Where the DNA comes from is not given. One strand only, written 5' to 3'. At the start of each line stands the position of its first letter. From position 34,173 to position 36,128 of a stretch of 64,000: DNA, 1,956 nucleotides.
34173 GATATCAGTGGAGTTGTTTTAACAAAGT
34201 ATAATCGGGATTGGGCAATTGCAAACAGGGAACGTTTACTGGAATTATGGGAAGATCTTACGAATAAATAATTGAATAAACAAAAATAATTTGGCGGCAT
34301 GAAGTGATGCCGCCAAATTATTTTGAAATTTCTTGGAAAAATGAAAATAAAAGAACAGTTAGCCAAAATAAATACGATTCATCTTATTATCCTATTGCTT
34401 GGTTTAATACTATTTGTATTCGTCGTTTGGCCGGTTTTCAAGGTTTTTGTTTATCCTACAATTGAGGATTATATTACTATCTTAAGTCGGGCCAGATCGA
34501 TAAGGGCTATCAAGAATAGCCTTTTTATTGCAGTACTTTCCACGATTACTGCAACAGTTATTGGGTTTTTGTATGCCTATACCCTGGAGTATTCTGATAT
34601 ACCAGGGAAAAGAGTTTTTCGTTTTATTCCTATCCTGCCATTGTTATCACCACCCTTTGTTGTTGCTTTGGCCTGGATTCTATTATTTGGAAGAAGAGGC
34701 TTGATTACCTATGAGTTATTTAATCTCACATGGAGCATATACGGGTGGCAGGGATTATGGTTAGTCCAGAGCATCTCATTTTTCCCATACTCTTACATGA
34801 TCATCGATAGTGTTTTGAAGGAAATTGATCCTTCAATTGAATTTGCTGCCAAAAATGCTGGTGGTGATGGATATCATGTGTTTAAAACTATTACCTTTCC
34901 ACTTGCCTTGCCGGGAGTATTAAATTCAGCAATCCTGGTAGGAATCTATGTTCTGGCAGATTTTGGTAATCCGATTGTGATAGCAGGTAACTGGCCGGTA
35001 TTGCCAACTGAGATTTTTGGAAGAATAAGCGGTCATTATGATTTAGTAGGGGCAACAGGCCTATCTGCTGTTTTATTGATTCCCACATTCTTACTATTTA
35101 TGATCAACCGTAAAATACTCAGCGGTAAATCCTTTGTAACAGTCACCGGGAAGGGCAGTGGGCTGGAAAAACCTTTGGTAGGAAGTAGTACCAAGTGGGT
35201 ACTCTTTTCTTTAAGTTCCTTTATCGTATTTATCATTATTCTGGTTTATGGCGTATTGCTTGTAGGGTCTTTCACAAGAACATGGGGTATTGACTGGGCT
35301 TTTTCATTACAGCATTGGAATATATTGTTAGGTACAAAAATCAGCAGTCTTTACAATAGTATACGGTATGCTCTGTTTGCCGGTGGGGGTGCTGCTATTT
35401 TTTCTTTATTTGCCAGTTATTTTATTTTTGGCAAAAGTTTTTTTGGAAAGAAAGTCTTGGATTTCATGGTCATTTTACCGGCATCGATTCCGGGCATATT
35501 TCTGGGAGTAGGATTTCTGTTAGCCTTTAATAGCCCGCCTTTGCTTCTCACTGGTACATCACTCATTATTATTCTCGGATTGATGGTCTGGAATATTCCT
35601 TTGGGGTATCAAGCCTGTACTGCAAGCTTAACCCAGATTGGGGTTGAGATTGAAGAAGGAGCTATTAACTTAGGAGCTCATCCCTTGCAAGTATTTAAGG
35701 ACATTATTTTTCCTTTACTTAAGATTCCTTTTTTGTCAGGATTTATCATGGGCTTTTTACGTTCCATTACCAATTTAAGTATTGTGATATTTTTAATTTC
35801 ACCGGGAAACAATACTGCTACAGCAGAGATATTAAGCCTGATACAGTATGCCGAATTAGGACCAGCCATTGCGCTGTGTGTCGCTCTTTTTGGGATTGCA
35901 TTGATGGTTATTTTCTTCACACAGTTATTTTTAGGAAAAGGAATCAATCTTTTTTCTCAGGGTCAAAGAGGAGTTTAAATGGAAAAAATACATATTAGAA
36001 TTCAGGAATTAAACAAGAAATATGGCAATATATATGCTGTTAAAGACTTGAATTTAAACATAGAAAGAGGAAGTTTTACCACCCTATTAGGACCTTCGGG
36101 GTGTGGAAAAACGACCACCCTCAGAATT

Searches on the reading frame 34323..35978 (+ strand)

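Call 52: search_protein_families(library=ncbifam, proteins=[window:34323-35978:+], max_evalue=1e-10)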
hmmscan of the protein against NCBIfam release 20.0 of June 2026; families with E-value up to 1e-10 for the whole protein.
window:34323-35978:+ (551 aa): 14 families
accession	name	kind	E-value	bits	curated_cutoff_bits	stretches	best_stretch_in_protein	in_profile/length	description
TIGR03262.1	PhnU2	equivalog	4e-68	230.4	593.25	1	24-534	16-530/546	putative 2-aminoethylphosphonate ABC transporter permease subunit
TIGR02141.1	modB_ABC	equivalog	1.4e-37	129.3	182.6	2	66-257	3-197/208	molybdate ABC transporter permease subunit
TIGR01581.1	Mo_ABC_porter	hypoth_equivalog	2.7e-37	128.4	210.3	2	49-260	9-224/225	ABC transporter permease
TIGR00969.1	3a0106s02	subfamily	1.3e-33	116.7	240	2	19-261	20-265/272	sulfate ABC transporter permease subunit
NF006939.0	PRK09421.1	equivalog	1.4e-33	116.2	262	1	58-225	7-176/230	molybdate ABC transporter permease subunit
TIGR02139.1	permease_CysT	equivalog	1.7e-32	113.1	246.1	2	22-262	12-256/265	sulfate ABC transporter permease subunit CysT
TIGR03255.1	PhnV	equivalog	4.7e-26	92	358.7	1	298-530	21-258/270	2-aminoethylphosphonate ABC transport system, membrane component PhnV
NF040839.1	tungstate_WtpB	equivalog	5.1e-26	91.8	340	1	21-266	4-248/251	tungstate ABC transporter permease WtpB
NF008208.0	PRK10971.1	equivalog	1.7e-25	90.1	415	1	24-262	22-264/277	sulfate/thiosulfate ABC transporter permease CysT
NF007047.0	PRK09500.1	equivalog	1.8e-25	90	326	2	46-266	43-252/257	spermidine/putrescine ABC transporter permease PotC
NF011624.0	PRK15050.1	equivalog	3e-25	89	247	1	12-267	18-287/297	2-aminoethylphosphonate ABC transporter permease subunit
TIGR03226.1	PhnU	equivalog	4.6e-22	78.8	283.45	1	21-265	44-303/311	2-aminoethylphosphonate ABC transporter permease subunit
TIGR02140.1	permease_CysW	equivalog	1.8e-19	70.3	329.1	1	21-266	5-255/261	sulfate ABC transporter permease subunit CysW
NF007889.0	PRK10592.1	equivalog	1.9e-19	70.4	476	1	22-232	24-231/281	putrescine ABC transporter permease PotI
